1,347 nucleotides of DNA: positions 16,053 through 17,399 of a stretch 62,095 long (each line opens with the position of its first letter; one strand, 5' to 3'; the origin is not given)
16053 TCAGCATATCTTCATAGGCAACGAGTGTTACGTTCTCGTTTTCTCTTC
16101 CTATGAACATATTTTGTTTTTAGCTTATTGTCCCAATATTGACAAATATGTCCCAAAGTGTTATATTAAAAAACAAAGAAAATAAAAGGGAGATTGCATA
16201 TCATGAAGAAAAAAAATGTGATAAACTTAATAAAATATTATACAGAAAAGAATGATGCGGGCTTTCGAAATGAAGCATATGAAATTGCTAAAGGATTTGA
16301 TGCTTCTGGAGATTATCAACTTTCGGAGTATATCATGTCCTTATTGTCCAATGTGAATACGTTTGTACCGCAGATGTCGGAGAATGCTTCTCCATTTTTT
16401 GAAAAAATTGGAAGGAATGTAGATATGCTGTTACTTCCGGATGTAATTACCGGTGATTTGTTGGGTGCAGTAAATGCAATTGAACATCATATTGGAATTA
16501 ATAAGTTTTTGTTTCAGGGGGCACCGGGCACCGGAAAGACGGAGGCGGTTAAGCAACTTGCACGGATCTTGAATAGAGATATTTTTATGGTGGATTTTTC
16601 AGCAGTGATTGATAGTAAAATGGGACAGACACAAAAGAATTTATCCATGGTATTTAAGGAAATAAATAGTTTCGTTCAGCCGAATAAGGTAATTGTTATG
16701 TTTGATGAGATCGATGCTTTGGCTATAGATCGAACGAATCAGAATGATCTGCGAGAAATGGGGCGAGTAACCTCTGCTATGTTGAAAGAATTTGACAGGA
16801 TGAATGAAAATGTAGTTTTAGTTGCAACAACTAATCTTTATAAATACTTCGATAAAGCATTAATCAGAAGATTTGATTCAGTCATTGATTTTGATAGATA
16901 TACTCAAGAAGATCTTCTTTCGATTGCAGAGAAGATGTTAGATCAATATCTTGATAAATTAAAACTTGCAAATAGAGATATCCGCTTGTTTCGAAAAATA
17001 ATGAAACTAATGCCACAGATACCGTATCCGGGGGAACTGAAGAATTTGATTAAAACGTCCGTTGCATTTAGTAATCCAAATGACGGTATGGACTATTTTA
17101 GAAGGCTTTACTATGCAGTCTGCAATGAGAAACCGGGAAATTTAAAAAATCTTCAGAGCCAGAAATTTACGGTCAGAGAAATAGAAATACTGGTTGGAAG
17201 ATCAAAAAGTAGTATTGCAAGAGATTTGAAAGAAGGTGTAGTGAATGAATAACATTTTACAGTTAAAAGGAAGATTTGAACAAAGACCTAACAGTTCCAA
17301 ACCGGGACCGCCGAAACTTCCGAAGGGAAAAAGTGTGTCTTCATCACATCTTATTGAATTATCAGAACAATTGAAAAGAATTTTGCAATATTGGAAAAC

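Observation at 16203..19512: AAA+ ATPase + cytoplasmic S8 subtilase operon (IetAS-like); mechanism unknown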

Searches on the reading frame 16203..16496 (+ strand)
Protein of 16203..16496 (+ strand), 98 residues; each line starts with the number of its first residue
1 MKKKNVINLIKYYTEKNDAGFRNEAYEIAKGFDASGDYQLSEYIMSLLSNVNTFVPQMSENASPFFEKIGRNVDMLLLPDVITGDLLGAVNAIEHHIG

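Call 51: search_protein_families(library=pfam, proteins=[window:16203-16496:+], max_evalue=10)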
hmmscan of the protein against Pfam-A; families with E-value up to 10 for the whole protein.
seq(98 aa): 0 families

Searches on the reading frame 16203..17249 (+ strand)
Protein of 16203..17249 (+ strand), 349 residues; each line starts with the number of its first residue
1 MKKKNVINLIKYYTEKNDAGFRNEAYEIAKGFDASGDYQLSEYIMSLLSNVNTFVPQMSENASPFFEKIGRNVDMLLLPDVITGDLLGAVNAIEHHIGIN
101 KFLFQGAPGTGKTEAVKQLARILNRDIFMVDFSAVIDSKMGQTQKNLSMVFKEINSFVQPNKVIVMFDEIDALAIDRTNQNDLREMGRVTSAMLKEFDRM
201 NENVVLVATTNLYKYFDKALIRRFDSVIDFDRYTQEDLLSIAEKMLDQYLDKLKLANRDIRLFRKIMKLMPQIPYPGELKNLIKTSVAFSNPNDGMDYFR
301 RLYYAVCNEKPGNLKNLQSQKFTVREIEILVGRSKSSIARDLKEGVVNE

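Call 3: search_protein_families(library=pfam, proteins=[window:16203-17249:+], max_evalue=0.01)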
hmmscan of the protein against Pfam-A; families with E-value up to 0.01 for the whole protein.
window:16203-17249:+ (349 aa): 12 families
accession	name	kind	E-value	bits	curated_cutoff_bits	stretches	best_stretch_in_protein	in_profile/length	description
PF00004.35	AAA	-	8.1e-26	91.5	21.2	1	103-231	2-130/131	ATPase family associated with various cellular activities (AAA)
PF07728.20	AAA_5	-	9e-07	29.4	22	1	102-224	2-139/139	AAA domain (dynein-related subfamily)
PF12774.13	AAA_6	-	4.2e-05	23.2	25.2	1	104-140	37-73/327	Hydrolytic ATP binding site of dynein motor region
PF13173.12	AAA_14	-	0.00028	21.3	27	1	104-172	7-73/129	AAA domain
PF12775.13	AAA_7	-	0.00035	20.6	25.8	1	101-199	35-138/181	P-loop containing dynein motor region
PF13401.12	AAA_22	-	0.00041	21.1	27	0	106-173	12-96/130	AAA domain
PF13521.12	AAA_28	-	0.00065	20.4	27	0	101-149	1-49/164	AAA domain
PF01443.25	Viral_helicase1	-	0.0007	19.9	21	1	104-174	3-72/228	Viral superfamily 1 RNA helicase core domain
PF13604.12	AAA_30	-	0.0009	19.5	27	1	103-194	22-113/191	AAA domain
PF07724.20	AAA_2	-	0.0013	19.2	27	1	100-175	4-89/166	AAA domain (Cdc48 subfamily)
PF07726.17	AAA_3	-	0.0043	17.4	27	1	103-211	3-111/131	ATPase family associated with various cellular activities (AAA)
PF20720.3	nSTAND3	-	0.0081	16.3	27.2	0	102-244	20-151/155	Novel STAND NTPase 3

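Call 4: search_protein_families(library=padloc, proteins=[window:16203-17249:+], max_evalue=0.01)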
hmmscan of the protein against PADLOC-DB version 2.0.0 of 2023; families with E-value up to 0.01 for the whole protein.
window:16203-17249:+ (349 aa): 9 families
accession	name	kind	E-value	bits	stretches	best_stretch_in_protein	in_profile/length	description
PDLC02196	IetA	-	2.2e-38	130.7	1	100-344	123-370/374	-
PDLC04232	IetA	-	2.1e-29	101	1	100-260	117-273/330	-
PDLC02195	IetA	-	3.5e-28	97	1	100-276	138-306/395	-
PDLC00915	TRIP13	-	2.2e-18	64.7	1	103-248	67-226/302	TRIP13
PDLC04231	IetA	-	3e-18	64.5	1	100-230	118-244/262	-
PDLC00914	TRIP13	-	5.2e-13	47.1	1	102-261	74-242/302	TRIP13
PDLC03838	DolB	-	1.5e-10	38.9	2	212-262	284-334/375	-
PDLC04140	mad8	-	0.00027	18.6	1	103-287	31-178/314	mads_8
PDLC04786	PDC-S01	-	0.0037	14.1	1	103-172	24-98/439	-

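Call 5: search_protein_families(library=ncbifam, proteins=[window:16203-17249:+], max_evalue=0.01)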
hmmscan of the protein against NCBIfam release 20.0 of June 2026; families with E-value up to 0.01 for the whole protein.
window:16203-17249:+ (349 aa): 23 families
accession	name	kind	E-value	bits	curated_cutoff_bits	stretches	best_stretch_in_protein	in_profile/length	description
NF042959.1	IteA_antiphage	equivalog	2.8e-31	109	510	1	99-251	125-273/367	anti-phage ATPase IteA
NF041006.2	cell_div_CdvC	equivalog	6.2e-14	51.7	650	1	103-261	138-297/370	cell division protein CdvC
TIGR01243.1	CDC48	subfamily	9.3e-14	50.7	802.65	1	102-230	490-619/733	CDC48 family AAA ATPase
NF003069.1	PRK03992.1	subfamily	8.6e-12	44.9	500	1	102-240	168-312/379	proteasome-activating nucleotidase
TIGR01242.2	TIGR01242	subfamily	1e-11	44.5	500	1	102-241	151-293/362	proteasome-activating nucleotidase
NF047747.1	PrtsmActNtasePan2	equivalog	1.2e-09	38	700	1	102-237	188-326/397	proteasome-activating nucleotidase Pan2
TIGR01241.2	FtsH_fam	equivalog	2.2e-08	33.4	600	1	103-234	199-333/598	ATP-dependent zinc metalloprotease FtsH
TIGR02881.1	spore_V_K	equivalog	7.2e-08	31.8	422.95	1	101-254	44-199/261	stage V sporulation protein K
TIGR03922.1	T7SS_EccA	equivalog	4e-07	29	466.65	1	100-257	313-475/557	type VII secretion AAA-ATPase EccA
TIGR02639.1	ClpA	equivalog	6.6e-07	27.9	993.15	1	99-133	487-521/734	ATP-dependent Clp protease ATP-binding subunit ClpA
TIGR02880.1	cbbX_cfxQ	equivalog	3.8e-06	26.4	459.25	1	102-275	61-235/284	CbbX protein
NF003229.0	PRK04195.1-5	equivalog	7.5e-06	24.9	280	1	102-248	47-180/413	replication factor C large subunit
NF001679.0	PRK00440.1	equivalog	0.00022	20.4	303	1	99-184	39-124/322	replication factor C small subunit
NF047389.1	ATPase_Sll1717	subfamily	0.00032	19.9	75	1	145-267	169-294/454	P-loop ATPase, Sll1717 family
TIGR02928.1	TIGR02928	subfamily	0.00077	18.4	181.3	0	144-244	114-211/366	orc1/cdc6 family replication initiation protein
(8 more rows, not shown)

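Call 23: search_solved_structures(query=window:16203-17249:+, max_evalue=1e-8)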
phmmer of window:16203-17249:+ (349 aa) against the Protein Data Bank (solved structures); distinct sequences matched with E-value up to 1e-8: 67 (the best 60 are shown).
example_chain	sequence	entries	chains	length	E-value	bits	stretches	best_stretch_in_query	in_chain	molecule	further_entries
7wd3_A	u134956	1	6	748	1.8e-21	80.1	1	102-230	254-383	ATPase family gene 2 protein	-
7nku_A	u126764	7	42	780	2e-21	79.9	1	102-230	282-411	ATPase family gene 2 protein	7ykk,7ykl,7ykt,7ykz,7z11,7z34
7wbb_A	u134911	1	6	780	1.4e-20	77.2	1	102-230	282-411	AFG2 isoform 1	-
6oaa_B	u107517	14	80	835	1.3e-19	74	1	102-230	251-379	Cell division control protein 48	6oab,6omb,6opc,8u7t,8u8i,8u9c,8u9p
8dar_A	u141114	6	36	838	1.3e-19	74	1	102-230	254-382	Cell division control protein 48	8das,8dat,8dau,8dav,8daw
6oa9_A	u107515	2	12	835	3.4e-19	72.6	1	102-230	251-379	Cell division control protein 48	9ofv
5vc7_A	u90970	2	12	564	7.9e-19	71.4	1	101-241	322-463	VCP-like ATPase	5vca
5g4g_A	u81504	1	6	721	1.6e-18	70.4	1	101-241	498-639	VCP-LIKE ATPASE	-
5g4f_A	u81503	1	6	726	1.6e-18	70.4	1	101-241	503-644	VCP-LIKE ATPASE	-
6chs_H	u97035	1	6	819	2.4e-18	69.8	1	102-230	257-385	Putative cell division control protein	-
8rhn_K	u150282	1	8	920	4.6e-17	65.6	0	103-248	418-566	ATPase family gene 2 protein homolog A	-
7t3i_A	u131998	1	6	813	7.6e-17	64.9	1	100-288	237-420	Rix7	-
6mat_A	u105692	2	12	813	2e-16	63.5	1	100-288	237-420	Rix7 mutant | Rix7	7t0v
7wub_C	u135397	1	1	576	2.1e-16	63.4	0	102-230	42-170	Transitional endoplasmic reticulum ATPase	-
7wub_D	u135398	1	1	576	2.1e-16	63.4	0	102-230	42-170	Transitional endoplasmic reticulum ATPase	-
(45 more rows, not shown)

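Call 53: find_homologous_proteins(query=A4, max_evalue=1e-10)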
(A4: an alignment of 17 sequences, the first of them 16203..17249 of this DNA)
Query A4 (17 sequences) (349 aa, profile of the alignment): 6011 proteins with E <= 1e-10 among 8000 candidates; the best 120 are listed.
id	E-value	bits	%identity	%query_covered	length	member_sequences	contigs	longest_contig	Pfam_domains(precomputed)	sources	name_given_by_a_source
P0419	1.1e-186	638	89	100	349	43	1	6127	PF00004.36,PF07728.21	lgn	-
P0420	1.7e-186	638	87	99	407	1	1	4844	PF00004.36,PF07728.21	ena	-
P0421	2.3e-186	637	90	100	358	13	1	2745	PF00004.36,PF07728.21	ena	-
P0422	3.1e-186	637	89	100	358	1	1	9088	PF00004.36,PF07728.21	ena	-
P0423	4.5e-186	636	88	100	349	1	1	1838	PF00004.36,PF07728.21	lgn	-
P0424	7.5e-186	636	82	99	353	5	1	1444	PF00004.36,PF07728.21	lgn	-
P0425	8.3e-186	635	89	100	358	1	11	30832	PF00004.36,PF07728.21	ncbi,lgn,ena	-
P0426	1.2e-185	635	95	100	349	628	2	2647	PF00004.36,PF07728.21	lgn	-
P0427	1.2e-185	635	89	100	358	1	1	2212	PF00004.36,PF07728.21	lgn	-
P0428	1.3e-185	635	94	100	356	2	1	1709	PF00004.36,PF07728.21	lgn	-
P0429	1.5e-185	635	91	100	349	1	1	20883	PF00004.36,PF07728.21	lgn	-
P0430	1.8e-185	634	77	99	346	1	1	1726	PF12774.14,PF00004.36,PF07728.21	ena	-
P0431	1.9e-185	634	77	99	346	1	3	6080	PF12774.14,PF00004.36,PF07728.21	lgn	-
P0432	1.9e-185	634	91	100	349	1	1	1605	PF00004.36,PF07728.21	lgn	-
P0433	2.0e-185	634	75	99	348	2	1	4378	PF12774.14,PF00004.36,PF07728.21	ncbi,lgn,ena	-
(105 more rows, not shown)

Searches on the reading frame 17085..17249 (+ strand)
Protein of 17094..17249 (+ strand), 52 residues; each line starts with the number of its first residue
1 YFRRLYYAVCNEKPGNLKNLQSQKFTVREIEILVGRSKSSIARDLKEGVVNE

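Call 51: search_protein_families(library=pfam, proteins=[window:17094-17249:+], max_evalue=10)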
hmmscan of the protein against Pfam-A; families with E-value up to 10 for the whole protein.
seq(52 aa): 0 families

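Call 64: search_solved_structures(query=A7, max_evalue=10, show_alignments=3)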
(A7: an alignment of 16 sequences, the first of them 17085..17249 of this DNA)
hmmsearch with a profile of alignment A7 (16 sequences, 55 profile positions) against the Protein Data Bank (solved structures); distinct sequences matched with E-value up to 10: 7.
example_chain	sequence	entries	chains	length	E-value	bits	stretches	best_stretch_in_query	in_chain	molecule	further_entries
7xya_G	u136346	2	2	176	0.013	18.3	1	30-51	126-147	AlpA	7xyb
4ua1_A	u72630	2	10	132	0.33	13.8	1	8-40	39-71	Regulatory protein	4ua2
3b73_A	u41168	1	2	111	0.78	12.6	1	39-51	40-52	PhiH1 repressor-like protein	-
2o1k_A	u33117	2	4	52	0.87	12.5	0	27-36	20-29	Non-structural glycoprotein NSP4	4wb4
2o1j_A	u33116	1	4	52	0.98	12.3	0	3-22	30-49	Nonstructural protein NSP4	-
3b7c_A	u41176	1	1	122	1.5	11.7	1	19-47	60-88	Uncharacterized protein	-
8vl3_A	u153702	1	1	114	1.8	11.5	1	17-42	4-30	De novo designed protein F3 parent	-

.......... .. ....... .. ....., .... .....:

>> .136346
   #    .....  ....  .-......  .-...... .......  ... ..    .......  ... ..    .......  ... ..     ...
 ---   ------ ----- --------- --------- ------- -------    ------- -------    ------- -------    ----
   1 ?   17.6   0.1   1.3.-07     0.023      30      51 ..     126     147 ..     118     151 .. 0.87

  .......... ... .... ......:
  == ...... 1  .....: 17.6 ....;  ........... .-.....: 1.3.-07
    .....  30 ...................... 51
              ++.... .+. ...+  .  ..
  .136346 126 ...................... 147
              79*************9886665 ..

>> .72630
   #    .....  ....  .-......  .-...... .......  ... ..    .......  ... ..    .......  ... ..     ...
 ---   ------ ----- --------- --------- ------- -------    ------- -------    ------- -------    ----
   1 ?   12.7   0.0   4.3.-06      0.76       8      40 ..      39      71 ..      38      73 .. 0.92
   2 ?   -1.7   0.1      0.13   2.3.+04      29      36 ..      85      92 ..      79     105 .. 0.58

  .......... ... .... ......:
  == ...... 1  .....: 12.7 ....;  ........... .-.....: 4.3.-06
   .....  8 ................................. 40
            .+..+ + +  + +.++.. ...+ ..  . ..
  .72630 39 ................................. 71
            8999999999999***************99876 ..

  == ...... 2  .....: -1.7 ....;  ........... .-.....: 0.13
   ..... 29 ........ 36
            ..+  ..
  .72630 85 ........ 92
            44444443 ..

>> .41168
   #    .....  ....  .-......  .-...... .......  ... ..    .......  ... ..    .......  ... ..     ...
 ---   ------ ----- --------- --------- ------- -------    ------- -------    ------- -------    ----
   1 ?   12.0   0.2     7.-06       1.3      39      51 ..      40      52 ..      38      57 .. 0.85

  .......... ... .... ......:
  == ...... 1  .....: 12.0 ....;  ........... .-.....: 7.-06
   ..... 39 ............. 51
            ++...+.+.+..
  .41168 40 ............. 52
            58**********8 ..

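Call 93: search_protein_families(library=pfam, alignment_id=A7, max_evalue=10)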
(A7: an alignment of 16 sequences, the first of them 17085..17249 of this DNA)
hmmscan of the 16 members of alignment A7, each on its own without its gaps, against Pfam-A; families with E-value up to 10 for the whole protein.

A. member 1, window:17085-17249:+ (55 aa): 0 families

B. families by the number of members that match (of 16 scanned): 33 families (the first 25 are shown)
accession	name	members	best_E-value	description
PF12802.13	MarR_2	8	0.00038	MarR family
PF13384.12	HTH_23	7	0.021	Homeodomain-like domain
PF02796.21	HTH_7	5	0.0032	Helix-turn-helix domain of resolvase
PF18579.7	Raf1_HTH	5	0.012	Rubisco accumulation factor 1 helix turn helix domain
PF01022.26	HTH_5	4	0.035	Bacterial regulatory protein, arsR family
PF13936.12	HTH_38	3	0.00071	Helix-turn-helix domain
PF00356.27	LacI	3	0.001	Bacterial regulatory proteins, lacI family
PF01371.25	Trp_repressor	3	0.058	Trp repressor protein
PF01381.28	HTH_3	2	0.0097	Helix-turn-helix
PF20432.4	Xre-like-HTH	2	0.082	Antitoxin Xre-like helix-turn-helix domain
PF09339.16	HTH_IclR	2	0.094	IclR helix-turn-helix domain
PF13560.12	HTH_31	1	0.0067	Helix-turn-helix domain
PF13443.12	HTH_26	1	0.0099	Cro/C1-type HTH DNA-binding domain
PF00165.29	HTH_AraC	1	0.016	Bacterial regulatory helix-turn-helix proteins, AraC family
PF08281.18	Sigma70_r4_2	1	0.017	Sigma-70, region 4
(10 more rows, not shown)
